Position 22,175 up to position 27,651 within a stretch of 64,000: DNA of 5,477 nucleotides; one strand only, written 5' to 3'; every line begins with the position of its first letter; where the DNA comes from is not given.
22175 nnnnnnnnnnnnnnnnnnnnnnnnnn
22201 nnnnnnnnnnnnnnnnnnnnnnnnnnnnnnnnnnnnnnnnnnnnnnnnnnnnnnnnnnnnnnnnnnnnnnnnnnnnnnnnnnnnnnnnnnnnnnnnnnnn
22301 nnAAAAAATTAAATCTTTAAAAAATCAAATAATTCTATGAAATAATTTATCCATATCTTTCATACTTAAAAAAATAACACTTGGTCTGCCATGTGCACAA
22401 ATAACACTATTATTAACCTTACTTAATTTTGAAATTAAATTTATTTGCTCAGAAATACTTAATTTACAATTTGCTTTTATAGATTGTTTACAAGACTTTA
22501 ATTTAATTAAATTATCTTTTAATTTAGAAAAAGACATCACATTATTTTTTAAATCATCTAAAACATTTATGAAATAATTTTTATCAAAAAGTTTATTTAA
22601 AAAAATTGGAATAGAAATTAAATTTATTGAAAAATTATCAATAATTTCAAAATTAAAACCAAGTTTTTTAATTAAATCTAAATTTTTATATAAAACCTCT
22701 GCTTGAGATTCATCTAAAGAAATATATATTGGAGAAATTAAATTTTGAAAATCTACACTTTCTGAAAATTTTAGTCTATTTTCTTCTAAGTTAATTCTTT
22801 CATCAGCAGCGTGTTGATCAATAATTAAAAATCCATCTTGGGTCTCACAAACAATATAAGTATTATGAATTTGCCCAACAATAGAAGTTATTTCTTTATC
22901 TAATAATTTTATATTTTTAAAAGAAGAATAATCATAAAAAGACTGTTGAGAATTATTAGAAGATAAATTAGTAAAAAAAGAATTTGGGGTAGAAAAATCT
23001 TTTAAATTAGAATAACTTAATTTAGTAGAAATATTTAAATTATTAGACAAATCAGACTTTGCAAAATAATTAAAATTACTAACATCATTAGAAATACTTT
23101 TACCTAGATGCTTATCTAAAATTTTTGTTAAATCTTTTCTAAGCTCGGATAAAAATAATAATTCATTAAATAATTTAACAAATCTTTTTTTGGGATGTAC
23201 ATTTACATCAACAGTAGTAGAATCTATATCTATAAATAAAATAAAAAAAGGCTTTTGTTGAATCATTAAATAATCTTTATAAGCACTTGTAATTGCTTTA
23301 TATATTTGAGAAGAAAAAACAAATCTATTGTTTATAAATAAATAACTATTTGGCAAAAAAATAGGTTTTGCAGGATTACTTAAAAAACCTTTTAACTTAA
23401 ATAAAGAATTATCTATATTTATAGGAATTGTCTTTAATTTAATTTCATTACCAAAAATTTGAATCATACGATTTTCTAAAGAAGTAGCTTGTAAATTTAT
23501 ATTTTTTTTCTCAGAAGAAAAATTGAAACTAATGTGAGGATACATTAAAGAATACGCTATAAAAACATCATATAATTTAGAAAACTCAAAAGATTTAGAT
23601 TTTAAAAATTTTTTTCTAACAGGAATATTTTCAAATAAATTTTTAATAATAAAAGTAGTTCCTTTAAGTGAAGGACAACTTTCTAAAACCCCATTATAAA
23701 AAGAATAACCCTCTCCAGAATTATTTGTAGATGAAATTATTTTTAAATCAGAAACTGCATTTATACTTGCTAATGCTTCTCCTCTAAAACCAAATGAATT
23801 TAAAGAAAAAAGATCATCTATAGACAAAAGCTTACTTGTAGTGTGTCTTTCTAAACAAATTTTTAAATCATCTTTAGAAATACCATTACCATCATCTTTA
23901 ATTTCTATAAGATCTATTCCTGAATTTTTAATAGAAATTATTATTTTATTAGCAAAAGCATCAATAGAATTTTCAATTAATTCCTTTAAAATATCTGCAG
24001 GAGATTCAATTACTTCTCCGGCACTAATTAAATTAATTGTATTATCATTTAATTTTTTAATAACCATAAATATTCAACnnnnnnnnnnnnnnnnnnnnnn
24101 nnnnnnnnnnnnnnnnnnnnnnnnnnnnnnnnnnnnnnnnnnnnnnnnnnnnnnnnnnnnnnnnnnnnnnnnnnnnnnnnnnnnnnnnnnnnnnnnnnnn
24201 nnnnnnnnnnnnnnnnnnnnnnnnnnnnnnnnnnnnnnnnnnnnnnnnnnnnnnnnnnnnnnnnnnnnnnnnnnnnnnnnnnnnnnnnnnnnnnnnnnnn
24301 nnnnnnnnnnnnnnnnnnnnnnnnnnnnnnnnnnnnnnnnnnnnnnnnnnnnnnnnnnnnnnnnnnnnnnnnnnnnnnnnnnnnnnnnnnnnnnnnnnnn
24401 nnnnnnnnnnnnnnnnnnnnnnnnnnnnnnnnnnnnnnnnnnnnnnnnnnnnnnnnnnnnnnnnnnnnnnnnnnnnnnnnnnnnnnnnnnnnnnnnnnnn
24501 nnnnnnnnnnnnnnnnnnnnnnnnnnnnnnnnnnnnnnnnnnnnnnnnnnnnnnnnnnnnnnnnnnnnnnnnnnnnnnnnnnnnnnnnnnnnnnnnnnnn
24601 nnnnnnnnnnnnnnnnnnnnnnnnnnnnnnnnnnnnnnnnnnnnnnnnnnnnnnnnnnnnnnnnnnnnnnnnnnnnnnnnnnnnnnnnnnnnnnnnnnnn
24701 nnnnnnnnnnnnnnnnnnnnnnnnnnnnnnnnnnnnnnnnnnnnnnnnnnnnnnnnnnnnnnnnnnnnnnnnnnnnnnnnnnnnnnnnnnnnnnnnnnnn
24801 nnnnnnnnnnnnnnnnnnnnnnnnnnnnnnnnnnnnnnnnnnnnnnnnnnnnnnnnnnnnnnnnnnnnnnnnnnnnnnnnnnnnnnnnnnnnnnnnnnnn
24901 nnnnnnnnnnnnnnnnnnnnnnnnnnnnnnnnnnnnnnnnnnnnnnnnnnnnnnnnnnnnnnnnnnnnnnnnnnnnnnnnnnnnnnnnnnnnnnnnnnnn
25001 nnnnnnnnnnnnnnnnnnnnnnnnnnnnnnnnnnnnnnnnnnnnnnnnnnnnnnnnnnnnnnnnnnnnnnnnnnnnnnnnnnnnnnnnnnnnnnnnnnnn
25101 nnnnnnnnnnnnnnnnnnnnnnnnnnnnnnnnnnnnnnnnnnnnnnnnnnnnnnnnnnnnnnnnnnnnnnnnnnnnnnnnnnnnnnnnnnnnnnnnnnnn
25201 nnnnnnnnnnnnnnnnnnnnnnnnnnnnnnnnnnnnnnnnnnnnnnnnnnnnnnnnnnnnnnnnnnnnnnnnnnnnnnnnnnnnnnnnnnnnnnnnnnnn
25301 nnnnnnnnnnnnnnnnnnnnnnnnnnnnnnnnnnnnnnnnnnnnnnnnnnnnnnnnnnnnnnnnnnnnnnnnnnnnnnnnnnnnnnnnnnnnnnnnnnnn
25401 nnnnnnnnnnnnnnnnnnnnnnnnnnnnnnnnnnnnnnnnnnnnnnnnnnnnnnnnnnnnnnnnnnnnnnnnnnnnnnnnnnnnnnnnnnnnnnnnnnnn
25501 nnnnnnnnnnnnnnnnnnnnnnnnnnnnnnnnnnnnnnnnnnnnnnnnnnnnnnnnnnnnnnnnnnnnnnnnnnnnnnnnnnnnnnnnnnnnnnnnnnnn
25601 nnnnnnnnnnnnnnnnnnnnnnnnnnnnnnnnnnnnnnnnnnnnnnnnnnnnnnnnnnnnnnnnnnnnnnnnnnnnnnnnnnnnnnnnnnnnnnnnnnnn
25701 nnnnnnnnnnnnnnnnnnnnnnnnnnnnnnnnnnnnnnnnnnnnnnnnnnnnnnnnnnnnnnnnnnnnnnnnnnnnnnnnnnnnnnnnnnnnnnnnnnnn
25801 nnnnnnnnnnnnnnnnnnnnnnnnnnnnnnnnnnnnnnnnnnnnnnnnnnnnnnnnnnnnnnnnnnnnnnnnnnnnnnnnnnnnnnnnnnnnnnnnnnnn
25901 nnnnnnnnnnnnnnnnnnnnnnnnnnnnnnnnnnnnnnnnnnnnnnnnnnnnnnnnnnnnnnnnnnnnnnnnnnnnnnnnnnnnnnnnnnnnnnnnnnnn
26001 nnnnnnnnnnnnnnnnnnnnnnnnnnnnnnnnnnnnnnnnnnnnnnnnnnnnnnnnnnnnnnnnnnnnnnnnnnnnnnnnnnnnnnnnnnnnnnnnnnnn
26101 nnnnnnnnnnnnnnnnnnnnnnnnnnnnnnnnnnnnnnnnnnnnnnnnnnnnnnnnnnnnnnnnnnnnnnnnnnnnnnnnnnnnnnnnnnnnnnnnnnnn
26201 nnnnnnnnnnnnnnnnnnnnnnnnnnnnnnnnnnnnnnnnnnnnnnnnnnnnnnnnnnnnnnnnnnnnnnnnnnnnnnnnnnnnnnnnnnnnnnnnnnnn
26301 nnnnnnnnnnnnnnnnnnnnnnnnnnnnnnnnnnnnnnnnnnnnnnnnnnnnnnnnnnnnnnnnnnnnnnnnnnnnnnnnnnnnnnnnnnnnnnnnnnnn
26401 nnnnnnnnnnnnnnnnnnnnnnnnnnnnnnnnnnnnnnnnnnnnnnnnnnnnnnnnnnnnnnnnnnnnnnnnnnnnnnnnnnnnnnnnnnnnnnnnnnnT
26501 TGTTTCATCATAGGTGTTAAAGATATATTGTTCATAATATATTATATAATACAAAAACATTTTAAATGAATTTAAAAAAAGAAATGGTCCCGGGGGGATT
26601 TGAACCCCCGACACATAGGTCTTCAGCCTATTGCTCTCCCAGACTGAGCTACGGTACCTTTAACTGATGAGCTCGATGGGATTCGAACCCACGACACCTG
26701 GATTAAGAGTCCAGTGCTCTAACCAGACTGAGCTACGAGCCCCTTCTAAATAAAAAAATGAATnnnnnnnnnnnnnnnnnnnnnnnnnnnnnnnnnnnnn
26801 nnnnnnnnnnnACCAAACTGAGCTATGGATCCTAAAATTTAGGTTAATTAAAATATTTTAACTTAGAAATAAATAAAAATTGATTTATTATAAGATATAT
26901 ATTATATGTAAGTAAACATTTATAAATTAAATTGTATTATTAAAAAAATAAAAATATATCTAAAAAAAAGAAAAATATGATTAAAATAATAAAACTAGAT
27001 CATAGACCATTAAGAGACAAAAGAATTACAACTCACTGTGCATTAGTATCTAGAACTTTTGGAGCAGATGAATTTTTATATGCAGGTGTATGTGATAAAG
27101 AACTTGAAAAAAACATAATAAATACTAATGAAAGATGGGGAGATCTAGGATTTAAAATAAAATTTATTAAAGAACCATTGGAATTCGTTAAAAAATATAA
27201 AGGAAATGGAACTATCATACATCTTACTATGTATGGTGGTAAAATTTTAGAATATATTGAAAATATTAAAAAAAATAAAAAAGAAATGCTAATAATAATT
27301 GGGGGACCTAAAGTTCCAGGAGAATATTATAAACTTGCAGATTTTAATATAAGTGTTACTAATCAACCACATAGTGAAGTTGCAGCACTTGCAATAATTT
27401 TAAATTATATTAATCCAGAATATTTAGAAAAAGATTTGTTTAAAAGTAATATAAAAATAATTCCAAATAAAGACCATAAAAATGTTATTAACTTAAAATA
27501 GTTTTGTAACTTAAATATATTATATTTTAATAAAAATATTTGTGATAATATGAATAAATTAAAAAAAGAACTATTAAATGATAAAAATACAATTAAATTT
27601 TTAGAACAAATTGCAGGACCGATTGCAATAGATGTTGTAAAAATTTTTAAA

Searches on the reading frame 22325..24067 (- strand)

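Call 9: search_protein_families(library=pfam, proteins=[window:22325-24067:-], max_evalue=0.01)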
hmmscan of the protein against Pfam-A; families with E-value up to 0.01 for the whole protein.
window:22325-24067:- (580 aa): 4 families
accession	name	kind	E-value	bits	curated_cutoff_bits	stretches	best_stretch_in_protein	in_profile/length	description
PF08676.16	MutL_C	-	4.3e-31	108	25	1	397-535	1-141/142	MutL C terminal dimerisation domain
PF01119.25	DNA_mis_repair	-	2.2e-25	89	26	1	202-317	2-118/119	DNA mismatch repair protein, C-terminal domain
PF13589.12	HATPase_c_3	-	1.1e-11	45.4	25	1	24-117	4-97/137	Histidine kinase-, DNA gyrase B-, and HSP90-like ATPase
PF02518.31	HATPase_c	-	3.9e-06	27.7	26.4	1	25-81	8-64/111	Histidine kinase-, DNA gyrase B-, and HSP90-like ATPase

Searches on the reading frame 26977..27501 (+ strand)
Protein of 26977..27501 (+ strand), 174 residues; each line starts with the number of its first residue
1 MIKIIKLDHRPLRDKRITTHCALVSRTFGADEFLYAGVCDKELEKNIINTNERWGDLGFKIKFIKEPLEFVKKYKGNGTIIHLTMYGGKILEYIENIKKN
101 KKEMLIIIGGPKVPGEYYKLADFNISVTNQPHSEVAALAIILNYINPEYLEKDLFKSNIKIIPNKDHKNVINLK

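Call 9: search_protein_families(library=pfam, proteins=[window:26977-27501:+], max_evalue=0.01)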
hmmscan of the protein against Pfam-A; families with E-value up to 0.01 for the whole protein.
window:26977-27501:+ (174 aa): 1 family
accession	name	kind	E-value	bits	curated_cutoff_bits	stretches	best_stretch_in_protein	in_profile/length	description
PF01994.21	Trm56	-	3.2e-37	127.5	25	1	54-170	1-118/119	tRNA ribose 2'-O-methyltransferase, aTrm56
